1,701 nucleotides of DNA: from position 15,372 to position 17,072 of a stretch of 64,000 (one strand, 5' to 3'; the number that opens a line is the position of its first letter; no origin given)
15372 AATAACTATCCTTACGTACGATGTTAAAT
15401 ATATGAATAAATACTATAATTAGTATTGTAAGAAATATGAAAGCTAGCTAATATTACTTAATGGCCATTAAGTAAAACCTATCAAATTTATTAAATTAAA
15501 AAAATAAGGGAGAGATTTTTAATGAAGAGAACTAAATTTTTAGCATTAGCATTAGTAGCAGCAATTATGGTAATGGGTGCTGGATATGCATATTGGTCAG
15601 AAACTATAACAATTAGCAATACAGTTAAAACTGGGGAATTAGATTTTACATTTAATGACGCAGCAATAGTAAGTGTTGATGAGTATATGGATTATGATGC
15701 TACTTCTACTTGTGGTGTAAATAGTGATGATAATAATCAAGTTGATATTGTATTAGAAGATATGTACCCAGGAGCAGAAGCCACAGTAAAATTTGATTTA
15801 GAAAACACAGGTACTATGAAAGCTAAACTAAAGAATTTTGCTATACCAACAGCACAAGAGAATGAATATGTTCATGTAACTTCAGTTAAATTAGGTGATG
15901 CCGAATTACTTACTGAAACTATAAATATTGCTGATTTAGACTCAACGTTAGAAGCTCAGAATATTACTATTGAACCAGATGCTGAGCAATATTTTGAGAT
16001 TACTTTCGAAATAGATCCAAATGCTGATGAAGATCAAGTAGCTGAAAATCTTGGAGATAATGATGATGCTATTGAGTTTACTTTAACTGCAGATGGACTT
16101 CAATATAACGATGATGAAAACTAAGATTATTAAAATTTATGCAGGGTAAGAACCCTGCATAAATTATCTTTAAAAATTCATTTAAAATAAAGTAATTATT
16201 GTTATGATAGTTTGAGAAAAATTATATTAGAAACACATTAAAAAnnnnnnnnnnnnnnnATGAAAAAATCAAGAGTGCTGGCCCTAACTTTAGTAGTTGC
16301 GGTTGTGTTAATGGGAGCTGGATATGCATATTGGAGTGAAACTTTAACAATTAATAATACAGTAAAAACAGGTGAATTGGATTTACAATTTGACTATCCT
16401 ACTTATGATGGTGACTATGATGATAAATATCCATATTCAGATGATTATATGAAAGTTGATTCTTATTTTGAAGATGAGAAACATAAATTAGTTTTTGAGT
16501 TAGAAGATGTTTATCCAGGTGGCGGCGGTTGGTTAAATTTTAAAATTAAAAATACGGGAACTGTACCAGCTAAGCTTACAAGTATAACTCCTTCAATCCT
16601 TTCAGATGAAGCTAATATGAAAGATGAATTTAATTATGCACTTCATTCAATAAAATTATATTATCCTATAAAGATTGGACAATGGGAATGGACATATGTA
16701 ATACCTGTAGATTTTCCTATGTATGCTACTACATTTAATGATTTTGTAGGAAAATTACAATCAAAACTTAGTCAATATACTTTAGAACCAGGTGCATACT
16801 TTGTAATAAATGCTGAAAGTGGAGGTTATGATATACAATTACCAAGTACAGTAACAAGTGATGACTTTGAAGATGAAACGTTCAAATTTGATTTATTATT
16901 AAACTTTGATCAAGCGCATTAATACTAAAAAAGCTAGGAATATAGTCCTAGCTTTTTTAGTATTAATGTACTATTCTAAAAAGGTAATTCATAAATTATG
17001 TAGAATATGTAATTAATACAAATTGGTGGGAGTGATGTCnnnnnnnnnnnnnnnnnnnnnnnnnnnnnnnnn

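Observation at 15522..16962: Two tandem BsaA/TasA-like subunit genes, each an independent transcription unit with its own terminator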

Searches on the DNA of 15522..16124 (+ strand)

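Call 31: search_rna_families(sources=[L001, L003, L004], threshold=gathering)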
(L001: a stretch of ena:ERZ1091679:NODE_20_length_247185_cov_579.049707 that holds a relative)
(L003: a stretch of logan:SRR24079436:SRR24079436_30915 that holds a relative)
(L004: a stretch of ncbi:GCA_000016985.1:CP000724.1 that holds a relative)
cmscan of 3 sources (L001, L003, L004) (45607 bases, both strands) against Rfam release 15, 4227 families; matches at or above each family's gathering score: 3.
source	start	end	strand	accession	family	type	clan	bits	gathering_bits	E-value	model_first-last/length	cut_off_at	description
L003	1430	1517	+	RF01051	c-di-GMP-I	Cis-reg; riboswitch;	CL00126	87.5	35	4.2e-16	1-87/87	no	c-di-GMP-I riboswitch aptamer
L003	1198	1283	+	RF01051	c-di-GMP-I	Cis-reg; riboswitch;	CL00126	81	35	1.7e-14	1-87/87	no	c-di-GMP-I riboswitch aptamer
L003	2550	2632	+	RF01786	c-di-GMP-II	Cis-reg; riboswitch;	CL00127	65.4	53.5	1.7e-12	1-84/84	no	Cyclic di-GMP-II riboswitch aptamer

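Call 73: search_rna_families(source=L004, start=2300, end=2700, threshold=evalue, max_evalue=1)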
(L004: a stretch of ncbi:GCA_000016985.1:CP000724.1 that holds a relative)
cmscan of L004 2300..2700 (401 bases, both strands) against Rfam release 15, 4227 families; matches with E-value up to 1: 3.
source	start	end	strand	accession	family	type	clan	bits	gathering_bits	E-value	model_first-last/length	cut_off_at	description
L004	2377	2490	+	RF04177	BTnc201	Gene; sRNA;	-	26.4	105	0.012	1-99/99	no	Bacteroides sRNA BTnc201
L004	2377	2486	+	RF00515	PyrR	Cis-reg;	-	24.3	54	0.29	1-115/115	no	PyrR binding site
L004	2312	2456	+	RF02960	DUF2800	Cis-reg;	-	18.6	60.2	0.42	1-158/158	no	DUF2800 RNA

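Call 74: search_rna_families(source=L001, start=1900, end=2350, threshold=evalue, max_evalue=1)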
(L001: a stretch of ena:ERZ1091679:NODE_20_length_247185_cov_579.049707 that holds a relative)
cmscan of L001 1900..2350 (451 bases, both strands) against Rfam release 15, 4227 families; matches with E-value up to 1: 0.
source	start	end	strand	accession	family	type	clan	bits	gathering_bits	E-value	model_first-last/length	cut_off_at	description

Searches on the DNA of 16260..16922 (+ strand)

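Call 71: search_rna_families(sources=[L005, L006], threshold=gathering)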
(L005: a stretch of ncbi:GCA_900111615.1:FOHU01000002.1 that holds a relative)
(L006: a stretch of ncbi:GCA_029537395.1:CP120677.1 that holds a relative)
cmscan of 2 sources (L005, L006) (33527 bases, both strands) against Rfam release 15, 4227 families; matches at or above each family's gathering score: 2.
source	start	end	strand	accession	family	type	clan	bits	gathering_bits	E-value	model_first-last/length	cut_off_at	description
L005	2528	2611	+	RF01786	c-di-GMP-II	Cis-reg; riboswitch;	CL00127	70.1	53.5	5.6e-14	1-84/84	no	Cyclic di-GMP-II riboswitch aptamer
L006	2683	2765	+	RF01786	c-di-GMP-II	Cis-reg; riboswitch;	CL00127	64.2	53.5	2.7e-12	1-84/84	no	Cyclic di-GMP-II riboswitch aptamer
